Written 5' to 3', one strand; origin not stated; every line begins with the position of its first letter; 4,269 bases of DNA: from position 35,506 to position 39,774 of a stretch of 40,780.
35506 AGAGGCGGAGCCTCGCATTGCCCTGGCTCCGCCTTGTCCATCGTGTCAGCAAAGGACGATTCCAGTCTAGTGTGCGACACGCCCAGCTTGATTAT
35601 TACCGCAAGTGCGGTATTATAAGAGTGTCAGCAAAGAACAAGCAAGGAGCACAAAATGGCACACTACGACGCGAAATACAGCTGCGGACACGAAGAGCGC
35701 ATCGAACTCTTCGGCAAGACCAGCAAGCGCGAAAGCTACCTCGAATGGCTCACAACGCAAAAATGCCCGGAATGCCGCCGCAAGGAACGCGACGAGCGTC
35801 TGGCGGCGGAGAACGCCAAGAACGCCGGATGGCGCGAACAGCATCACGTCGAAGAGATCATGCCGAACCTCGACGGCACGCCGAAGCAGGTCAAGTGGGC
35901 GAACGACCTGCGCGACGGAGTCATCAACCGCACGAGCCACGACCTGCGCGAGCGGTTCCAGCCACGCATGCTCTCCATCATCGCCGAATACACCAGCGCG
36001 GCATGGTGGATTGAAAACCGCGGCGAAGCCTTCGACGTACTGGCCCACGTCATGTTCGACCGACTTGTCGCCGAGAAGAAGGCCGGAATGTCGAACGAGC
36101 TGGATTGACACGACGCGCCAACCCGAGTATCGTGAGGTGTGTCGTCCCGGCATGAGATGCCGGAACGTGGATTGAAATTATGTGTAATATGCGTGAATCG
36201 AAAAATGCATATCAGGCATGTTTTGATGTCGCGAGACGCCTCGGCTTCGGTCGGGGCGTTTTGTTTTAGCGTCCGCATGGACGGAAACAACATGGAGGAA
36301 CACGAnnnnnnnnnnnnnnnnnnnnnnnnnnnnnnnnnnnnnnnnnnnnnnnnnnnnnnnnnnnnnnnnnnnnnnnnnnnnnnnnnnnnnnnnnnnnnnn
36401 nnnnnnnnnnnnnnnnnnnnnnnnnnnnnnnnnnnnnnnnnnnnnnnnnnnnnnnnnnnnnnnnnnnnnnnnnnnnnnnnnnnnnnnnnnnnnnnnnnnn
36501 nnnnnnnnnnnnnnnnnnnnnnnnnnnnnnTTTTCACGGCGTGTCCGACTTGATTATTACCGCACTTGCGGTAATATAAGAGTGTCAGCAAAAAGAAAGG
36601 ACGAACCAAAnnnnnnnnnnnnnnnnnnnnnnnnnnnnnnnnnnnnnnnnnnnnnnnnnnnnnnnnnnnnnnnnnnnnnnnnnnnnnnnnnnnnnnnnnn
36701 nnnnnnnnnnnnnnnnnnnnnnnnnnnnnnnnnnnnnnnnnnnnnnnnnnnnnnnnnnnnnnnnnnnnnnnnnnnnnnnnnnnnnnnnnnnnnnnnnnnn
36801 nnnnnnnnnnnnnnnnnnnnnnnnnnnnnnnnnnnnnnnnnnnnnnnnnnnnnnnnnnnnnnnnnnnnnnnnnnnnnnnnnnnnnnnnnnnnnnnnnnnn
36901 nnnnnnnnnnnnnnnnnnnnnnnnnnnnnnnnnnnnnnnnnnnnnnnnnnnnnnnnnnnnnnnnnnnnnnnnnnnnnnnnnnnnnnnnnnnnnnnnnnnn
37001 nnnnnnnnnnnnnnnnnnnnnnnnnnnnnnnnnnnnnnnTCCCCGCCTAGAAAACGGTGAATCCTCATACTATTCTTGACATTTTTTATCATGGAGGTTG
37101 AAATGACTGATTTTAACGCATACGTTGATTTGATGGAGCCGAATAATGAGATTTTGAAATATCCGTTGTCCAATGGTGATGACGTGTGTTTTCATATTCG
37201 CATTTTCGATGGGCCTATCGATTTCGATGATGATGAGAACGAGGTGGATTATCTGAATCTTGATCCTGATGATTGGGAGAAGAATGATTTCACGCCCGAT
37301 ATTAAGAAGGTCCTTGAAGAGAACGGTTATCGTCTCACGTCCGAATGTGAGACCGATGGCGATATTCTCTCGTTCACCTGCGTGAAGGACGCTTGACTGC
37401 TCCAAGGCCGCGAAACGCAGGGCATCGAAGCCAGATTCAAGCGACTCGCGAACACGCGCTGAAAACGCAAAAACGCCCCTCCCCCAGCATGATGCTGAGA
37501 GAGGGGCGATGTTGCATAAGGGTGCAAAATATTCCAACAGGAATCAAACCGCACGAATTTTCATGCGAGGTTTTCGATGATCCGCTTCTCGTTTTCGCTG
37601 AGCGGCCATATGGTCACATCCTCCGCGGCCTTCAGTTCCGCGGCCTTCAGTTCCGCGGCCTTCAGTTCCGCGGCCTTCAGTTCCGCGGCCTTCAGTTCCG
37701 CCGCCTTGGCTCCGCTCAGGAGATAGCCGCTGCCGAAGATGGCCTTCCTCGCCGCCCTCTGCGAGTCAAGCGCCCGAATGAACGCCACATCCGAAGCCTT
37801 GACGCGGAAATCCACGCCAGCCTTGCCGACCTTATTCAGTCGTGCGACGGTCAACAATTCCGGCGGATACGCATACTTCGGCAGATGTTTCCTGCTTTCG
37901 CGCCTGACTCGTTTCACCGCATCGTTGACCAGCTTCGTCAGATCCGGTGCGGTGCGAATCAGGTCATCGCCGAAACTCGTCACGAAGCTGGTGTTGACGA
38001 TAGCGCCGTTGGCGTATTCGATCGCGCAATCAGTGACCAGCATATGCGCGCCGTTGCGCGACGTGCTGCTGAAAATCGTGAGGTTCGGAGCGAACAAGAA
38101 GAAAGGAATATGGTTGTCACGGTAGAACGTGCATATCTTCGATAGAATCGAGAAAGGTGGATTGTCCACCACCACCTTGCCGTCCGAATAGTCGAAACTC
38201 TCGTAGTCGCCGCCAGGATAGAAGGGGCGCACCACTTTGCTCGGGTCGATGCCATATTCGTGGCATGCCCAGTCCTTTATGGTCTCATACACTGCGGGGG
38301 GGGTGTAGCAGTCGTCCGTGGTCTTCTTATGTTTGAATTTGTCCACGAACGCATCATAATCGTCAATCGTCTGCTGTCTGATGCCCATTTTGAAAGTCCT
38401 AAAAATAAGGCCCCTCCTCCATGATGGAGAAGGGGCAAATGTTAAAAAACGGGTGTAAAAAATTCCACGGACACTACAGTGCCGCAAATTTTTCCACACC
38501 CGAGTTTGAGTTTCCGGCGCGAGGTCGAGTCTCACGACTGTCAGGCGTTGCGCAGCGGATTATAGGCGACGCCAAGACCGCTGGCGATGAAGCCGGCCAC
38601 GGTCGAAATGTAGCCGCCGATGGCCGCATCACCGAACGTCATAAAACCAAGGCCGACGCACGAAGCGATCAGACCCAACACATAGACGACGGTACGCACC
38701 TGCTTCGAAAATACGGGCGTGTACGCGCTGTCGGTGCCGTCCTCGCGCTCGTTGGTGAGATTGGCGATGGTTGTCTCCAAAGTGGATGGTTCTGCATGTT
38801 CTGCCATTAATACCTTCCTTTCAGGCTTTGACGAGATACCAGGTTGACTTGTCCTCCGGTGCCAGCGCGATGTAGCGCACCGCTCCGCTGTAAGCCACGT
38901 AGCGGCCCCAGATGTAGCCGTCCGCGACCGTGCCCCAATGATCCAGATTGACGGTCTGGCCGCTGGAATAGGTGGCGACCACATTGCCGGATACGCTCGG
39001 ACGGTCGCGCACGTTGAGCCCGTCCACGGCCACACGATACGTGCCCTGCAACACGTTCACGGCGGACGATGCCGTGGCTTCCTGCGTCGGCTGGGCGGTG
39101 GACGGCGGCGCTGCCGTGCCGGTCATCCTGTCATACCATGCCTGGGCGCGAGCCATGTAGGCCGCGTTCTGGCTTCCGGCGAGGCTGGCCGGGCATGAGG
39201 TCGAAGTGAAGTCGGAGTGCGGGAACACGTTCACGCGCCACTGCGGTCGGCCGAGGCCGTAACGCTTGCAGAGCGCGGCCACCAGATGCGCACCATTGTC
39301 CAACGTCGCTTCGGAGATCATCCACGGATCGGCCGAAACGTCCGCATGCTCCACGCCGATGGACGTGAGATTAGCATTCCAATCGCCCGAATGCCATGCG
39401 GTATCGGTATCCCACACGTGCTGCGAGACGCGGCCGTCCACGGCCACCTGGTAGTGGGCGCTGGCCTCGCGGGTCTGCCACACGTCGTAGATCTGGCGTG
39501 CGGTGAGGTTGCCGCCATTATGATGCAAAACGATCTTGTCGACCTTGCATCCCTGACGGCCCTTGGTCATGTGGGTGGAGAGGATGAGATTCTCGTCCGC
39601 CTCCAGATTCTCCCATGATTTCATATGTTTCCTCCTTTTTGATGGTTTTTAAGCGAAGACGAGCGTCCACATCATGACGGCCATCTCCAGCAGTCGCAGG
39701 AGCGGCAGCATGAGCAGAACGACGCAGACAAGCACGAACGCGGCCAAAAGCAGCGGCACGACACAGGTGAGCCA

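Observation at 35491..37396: Operator-gated accessory island beside int: duplicated promoter/palindrome cassette, tiny XRE regulator and acidic small proteins (Acr/Aca-like anti-defence architecture)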

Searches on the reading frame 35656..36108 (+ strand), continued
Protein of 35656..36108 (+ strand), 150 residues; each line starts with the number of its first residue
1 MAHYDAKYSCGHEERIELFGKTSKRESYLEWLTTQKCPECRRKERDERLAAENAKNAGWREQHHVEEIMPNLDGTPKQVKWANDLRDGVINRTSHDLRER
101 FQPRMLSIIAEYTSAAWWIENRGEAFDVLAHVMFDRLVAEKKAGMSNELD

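Call 98: fold_search(model_id=the predicted structure, library=viral)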
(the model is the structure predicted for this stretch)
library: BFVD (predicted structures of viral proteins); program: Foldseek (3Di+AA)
matches with E <= 10: 47; with E <= 0.001: 4
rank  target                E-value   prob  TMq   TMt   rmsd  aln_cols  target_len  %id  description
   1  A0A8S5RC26            1.1e-06  1.00  0.40  0.27   6.5       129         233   29  Uncharacterized protein [virus sp. ctmTa7]
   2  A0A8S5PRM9            2.3e-05  1.00  0.48  0.46   7.7       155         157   24  HTH-type transcriptional regulator [Podoviridae sp. ct8dV2]
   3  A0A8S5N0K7            3.4e-04  1.00  0.37  0.36  10.8       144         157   21  TFIIB Transcription factor zinc-finger [Siphoviridae sp. ctoMB99]
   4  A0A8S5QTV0            3.8e-04  1.00  0.32  0.32   7.7       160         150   21  Putative zinc-ribbon domain protein [Podoviridae sp. ctKS020]
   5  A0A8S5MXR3            6.9e-03  1.00  0.26  0.19   7.1        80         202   31  Uncharacterized protein [Siphoviridae sp. ct91l7]
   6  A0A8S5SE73            2.0e-02  0.93  0.34  0.33   9.6       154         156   19  Uncharacterized protein [Caudovirales sp. ctrNG92]
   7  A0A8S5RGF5            3.9e-02  0.89  0.36  0.21  14.5       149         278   20  Uncharacterized protein [virus sp. ctQmo6]
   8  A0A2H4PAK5            2.5e-01  0.72  0.20  0.18   4.6        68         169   28  (no name in the UniProt tables at hand)
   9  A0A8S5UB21            1.1e+00  0.44  0.28  0.26   6.2        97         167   21  Uncharacterized protein [Siphoviridae sp. ct8Cp41]
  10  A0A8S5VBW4            1.1e+00  0.35  0.30  0.33   7.2       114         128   17  Intron-binding protein aquarius N-terminus [Siphoviridae sp. ctKsH2]
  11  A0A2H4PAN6            2.7e+00  0.13  0.27  0.26  15.8       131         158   16  (no name in the UniProt tables at hand)
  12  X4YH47                3.2e+00  0.04  0.20  0.24  14.5       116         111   17  Uncharacterized protein [Lactococcus phage P162]
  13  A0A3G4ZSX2            3.2e+00  0.03  0.18  0.20  22.8       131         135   18  Uncharacterized protein [Edafosvirus sp.]
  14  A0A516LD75            3.4e+00  0.04  0.19  0.24  15.0       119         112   19  (no name in the UniProt tables at hand)
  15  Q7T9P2                3.4e+00  0.02  0.18  0.13  22.0       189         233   10  Uncharacterized protein (Fragment) [Bombyx mori bidensovirus 2]
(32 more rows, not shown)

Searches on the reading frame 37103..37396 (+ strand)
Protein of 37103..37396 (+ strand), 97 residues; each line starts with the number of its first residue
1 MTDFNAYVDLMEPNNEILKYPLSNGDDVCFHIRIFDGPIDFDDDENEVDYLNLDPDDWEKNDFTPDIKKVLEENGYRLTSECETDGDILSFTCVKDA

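Call 7: search_protein_families(library=pfam, proteins=[window:37103-37396:+], max_evalue=0.1)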
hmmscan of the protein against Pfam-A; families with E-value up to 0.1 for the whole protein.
window:37103-37396:+ (97 aa): 0 families

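Call 8: search_protein_families(library=phrogs, proteins=[window:37103-37396:+], max_evalue=0.1)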
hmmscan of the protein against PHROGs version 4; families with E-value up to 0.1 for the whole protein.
window:37103-37396:+ (97 aa): 0 families

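Call 16: search_protein_families(library=ncbifam, proteins=[window:37103-37396:+], max_evalue=0.1)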
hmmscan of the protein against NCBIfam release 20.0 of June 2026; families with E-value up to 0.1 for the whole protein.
window:37103-37396:+ (97 aa): 0 families

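Call 17: search_protein_families(library=padloc, proteins=[window:37103-37396:+], max_evalue=0.1)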
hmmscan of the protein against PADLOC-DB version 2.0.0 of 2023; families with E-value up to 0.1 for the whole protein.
window:37103-37396:+ (97 aa): 0 families

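Call 19: search_dna_similar(query=window:37103-37396:+, collection=phages, mode=protein, max_evalue=0.01)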
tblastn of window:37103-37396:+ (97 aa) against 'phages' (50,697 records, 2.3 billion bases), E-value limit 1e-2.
No match.

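Call 23: find_homologous_proteins(query=window:37103-37396:+, max_evalue=0.01)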
Query window:37103-37396:+ (97 aa): 10 proteins with E <= 0.01 among 11 candidates.
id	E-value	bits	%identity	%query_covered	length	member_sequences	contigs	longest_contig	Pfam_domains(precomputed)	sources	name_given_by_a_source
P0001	4.9e-59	215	99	100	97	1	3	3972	-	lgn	-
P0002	6.5e-59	215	99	100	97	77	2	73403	-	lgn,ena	-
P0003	1.2e-58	214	99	100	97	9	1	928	-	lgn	-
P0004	1.8e-58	213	98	100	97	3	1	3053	-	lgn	-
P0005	5.4e-58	212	98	100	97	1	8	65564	-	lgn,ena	-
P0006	1.2e-47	178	99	82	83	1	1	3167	-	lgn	-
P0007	7.2e-45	169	78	94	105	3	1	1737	-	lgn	-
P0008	2.6e-40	155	81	100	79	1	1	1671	-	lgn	-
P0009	2.5e-35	139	74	89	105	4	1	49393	-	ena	-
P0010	3.4e-25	106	58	98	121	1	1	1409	-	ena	-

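Call 39: search_solved_structures(query=A1, max_evalue=10)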
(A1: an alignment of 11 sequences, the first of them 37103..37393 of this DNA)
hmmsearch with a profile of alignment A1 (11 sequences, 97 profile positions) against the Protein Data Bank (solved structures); distinct sequences matched with E-value up to 10: 2.
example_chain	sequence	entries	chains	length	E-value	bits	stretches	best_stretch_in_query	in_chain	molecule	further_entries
5miy_A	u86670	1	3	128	0.82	13.3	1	45-77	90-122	E3 ubiquitin ligase RavN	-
7y51_A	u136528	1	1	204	1.4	12.5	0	49-72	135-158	Predicted xylanase/chitin deacetylase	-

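Call 102: find_encoding_contigs(protein=P0009, flank=4000, max_places=2)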
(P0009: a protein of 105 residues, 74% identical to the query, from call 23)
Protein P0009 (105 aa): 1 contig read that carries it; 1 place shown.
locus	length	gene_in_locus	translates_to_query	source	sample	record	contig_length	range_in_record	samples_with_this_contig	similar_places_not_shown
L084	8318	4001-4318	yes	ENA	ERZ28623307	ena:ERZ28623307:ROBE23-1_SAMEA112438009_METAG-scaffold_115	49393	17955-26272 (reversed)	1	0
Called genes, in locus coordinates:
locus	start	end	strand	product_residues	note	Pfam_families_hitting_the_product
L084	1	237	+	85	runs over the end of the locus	PF10387:DUF2442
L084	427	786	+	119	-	-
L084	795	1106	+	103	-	-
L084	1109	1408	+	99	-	-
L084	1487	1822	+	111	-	-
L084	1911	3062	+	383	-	-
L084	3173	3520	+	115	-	-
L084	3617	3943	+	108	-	-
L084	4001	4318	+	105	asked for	-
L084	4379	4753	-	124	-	-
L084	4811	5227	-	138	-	PF00692:dUTPase, PF22769:DCD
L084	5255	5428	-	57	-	-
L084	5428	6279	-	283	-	-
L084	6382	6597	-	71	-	-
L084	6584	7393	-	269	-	-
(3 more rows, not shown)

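Call 103: find_encoding_contigs(protein=P0010, flank=4000, max_places=2)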
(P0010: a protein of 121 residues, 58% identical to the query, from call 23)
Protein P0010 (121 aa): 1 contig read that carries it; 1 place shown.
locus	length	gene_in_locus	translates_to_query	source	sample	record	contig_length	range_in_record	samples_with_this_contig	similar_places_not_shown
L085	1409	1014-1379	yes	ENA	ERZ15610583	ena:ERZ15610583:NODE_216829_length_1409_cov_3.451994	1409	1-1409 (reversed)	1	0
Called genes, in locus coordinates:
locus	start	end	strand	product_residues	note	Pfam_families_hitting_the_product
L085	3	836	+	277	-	?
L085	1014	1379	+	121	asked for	-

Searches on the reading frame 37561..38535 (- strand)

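Call 7: search_protein_families(library=pfam, proteins=[window:37561-38535:-], max_evalue=0.1)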
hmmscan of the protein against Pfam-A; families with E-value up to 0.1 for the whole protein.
window:37561-38535:- (324 aa): 1 family
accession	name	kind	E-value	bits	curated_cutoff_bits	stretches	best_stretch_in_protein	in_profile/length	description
PF25296.1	Decapeptide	-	0.00017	21.8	45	1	276-304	12-50/74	Decapeptide repeat region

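Call 8: search_protein_families(library=phrogs, proteins=[window:37561-38535:-], max_evalue=0.1)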
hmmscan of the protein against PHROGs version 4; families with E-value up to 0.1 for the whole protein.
window:37561-38535:- (324 aa): 2 families
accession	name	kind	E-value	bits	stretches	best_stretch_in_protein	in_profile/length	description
phrog_21498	-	unknown function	6.6e-86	289.1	1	54-323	17-268/270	-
phrog_7713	-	unknown function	0.011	16.5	1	279-304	30-55/103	-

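Call 16: search_protein_families(library=ncbifam, proteins=[window:37561-38535:-], max_evalue=0.1)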
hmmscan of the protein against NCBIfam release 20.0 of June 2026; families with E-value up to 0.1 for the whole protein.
window:37561-38535:- (324 aa): 3 families
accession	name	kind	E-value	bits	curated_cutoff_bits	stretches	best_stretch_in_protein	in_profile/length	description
NF033900.0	T4SS_IcmE_DotG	equivalog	0.0018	16.4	750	1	275-304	560-589/1008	type IVB secretion system protein DotG/IcmE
NF008869.0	PRK11904.1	equivalog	0.033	12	747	1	176-263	473-555/1042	bifunctional proline dehydrogenase/L-glutamate gamma-semialdehyde dehydrogenase PutA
NF052603.1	penta_Alr5209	equivalog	0.048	13.8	125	1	279-304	18-43/113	Alr5209 family pentapeptide repeat protein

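Call 17: search_protein_families(library=padloc, proteins=[window:37561-38535:-], max_evalue=0.1)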
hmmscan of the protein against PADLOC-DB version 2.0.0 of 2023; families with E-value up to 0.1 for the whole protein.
window:37561-38535:- (324 aa): 0 families

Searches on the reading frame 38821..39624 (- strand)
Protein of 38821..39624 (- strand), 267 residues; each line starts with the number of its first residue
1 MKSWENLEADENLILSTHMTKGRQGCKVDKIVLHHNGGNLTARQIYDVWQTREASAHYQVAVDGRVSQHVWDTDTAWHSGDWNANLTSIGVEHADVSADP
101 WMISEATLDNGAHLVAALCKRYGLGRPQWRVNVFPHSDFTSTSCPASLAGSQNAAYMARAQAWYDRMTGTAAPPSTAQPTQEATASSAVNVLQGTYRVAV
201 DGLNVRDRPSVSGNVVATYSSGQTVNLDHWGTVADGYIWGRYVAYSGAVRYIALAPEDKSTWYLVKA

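Call 7: search_protein_families(library=pfam, proteins=[window:38821-39624:-], max_evalue=0.1)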
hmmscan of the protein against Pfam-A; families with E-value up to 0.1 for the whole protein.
window:38821-39624:- (267 aa): 2 families
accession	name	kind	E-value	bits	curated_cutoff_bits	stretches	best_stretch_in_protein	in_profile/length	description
PF01510.30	Amidase_2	-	1e-22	81.3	26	1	27-146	4-130/131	N-acetylmuramoyl-L-alanine amidase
PF08460.16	SH3_5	-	0.0013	19.3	22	1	205-253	17-67/68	Bacterial SH3 domain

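Call 8: search_protein_families(library=phrogs, proteins=[window:38821-39624:-], max_evalue=0.1)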
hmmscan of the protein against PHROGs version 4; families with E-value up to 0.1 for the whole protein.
window:38821-39624:- (267 aa): 21 families
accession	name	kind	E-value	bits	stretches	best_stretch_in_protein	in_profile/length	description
phrog_14048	-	lysis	5e-60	204.8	1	3-187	2-195/305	endolysin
phrog_19265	-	unknown function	2.7e-51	176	1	8-221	4-219/293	-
phrog_7698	-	lysis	1e-40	141.5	1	16-192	12-188/316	endolysin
phrog_833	-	lysis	1.7e-36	127.4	1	18-259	19-284/294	endolysin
phrog_1794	-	lysis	2.9e-25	90.4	2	12-147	39-181/336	amidase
phrog_1493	-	lysis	1.6e-19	71.4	1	27-203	33-213/394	endolysin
phrog_9611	-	lysis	5.3e-19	69.8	1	17-202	12-204/246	endolysin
phrog_2338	-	lysis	7.9e-18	65.9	1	12-221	11-230/346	endolysin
phrog_670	-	lysis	1.8e-16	61.1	1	21-149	105-237/596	endolysin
phrog_1309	-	lysis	6e-16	59.8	1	176-261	319-400/410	endolysin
phrog_4018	-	lysis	6.4e-10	40.2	1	49-146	55-139/285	amidase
phrog_20388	-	lysis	2.1e-08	34.6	1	21-129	200-309/527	endolysin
phrog_3088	-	lysis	2.6e-08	34.9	1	30-147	26-142/248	amidase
phrog_5182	-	lysis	5.8e-08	33.7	1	14-198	21-222/321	endolysin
phrog_12609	-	lysis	3.6e-07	31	1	14-124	10-131/264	endolysin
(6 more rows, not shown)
